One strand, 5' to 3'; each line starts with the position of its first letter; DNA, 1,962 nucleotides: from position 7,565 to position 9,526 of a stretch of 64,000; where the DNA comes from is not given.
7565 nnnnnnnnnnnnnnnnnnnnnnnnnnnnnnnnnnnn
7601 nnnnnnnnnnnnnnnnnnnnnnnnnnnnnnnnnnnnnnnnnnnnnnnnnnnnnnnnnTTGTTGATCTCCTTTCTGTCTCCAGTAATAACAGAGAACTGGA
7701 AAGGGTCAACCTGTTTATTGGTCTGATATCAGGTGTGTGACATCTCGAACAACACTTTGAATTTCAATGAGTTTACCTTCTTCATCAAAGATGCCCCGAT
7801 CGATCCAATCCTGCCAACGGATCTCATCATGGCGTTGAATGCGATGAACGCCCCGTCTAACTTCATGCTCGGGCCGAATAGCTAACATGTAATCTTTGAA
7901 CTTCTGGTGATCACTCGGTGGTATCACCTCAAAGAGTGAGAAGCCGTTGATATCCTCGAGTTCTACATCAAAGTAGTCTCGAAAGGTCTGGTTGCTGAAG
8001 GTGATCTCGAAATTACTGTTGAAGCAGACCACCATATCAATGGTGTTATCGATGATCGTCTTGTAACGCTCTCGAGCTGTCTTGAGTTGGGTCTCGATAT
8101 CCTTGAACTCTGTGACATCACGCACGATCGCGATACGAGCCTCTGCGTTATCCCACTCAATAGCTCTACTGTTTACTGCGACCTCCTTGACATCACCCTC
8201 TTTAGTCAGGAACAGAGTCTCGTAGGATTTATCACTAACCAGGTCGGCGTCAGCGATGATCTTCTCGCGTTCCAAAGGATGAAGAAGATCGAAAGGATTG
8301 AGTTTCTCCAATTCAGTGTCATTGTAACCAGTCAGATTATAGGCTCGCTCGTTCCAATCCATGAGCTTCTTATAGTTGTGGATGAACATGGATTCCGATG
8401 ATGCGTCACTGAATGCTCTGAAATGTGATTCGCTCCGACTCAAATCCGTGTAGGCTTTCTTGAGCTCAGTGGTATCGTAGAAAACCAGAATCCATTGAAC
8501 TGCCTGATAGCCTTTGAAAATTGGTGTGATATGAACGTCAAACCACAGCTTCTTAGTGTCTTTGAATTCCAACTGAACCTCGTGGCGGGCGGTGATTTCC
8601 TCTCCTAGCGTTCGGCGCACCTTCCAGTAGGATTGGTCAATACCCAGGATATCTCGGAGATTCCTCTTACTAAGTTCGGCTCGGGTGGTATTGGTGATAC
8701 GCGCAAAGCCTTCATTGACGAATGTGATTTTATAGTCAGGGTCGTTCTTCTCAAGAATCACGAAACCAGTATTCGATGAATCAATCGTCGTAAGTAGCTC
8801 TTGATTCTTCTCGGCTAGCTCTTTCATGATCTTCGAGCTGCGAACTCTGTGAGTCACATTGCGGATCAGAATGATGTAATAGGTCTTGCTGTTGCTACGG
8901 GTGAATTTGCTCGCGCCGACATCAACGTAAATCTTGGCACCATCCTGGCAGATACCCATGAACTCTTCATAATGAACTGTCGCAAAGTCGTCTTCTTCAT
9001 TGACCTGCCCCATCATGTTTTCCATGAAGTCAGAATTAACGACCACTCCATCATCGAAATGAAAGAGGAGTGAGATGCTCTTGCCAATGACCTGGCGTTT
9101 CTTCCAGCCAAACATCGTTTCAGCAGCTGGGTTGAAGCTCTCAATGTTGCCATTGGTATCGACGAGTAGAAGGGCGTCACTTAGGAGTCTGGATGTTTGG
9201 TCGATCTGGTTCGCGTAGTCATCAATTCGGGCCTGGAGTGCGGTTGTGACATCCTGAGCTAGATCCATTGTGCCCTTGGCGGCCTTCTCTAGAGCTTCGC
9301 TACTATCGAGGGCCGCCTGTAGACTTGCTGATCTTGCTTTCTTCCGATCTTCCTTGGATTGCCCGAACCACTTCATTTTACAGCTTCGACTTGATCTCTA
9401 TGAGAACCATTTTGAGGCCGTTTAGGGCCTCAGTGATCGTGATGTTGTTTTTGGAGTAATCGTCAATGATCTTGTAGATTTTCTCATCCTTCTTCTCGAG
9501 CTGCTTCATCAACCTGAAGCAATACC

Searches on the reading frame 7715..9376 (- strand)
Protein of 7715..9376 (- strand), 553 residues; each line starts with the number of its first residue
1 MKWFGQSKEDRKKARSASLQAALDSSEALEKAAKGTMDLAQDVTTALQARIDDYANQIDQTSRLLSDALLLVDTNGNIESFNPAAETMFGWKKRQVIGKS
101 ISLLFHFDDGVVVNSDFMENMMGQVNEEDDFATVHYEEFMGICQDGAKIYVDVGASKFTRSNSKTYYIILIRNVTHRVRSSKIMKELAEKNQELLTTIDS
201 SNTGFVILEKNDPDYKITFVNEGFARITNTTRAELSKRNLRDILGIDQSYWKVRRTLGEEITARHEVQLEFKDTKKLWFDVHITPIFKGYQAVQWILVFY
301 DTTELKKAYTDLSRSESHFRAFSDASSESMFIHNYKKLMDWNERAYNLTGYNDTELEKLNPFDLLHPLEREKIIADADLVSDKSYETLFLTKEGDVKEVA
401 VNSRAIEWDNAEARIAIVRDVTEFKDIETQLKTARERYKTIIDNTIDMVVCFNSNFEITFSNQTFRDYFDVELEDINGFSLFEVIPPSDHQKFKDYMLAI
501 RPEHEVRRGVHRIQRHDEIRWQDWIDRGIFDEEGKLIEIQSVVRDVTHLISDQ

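Call 25: search_protein_families(library=pfam, proteins=[window:7715-9376:-], max_evalue=0.01)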
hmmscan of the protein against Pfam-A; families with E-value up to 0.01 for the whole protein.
window:7715-9376:- (553 aa): 7 families
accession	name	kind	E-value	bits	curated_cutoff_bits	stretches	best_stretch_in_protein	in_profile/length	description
PF13426.13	PAS_9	-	3.7e-43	146.4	27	4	67-175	2-102/103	PAS domain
PF00989.32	PAS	-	4e-29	101.3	22.6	3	58-171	7-110/113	PAS fold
PF08448.16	PAS_4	-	1.1e-25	90.4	23.1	3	443-547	2-106/110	PAS fold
PF13188.13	PAS_8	-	1.1e-23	82.6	21.8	4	65-109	10-52/65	PAS domain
PF08447.18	PAS_3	-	3.9e-18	65.9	25.6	2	339-415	2-85/89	PAS fold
PF24820.1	Diguanyl_cycl_sensor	-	0.00086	19.7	28.1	1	64-100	4-40/109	Diguanylate cyclase-like sensor domain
PF14598.12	PAS_11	-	0.0027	18.1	25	0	73-121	9-57/109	PAS domain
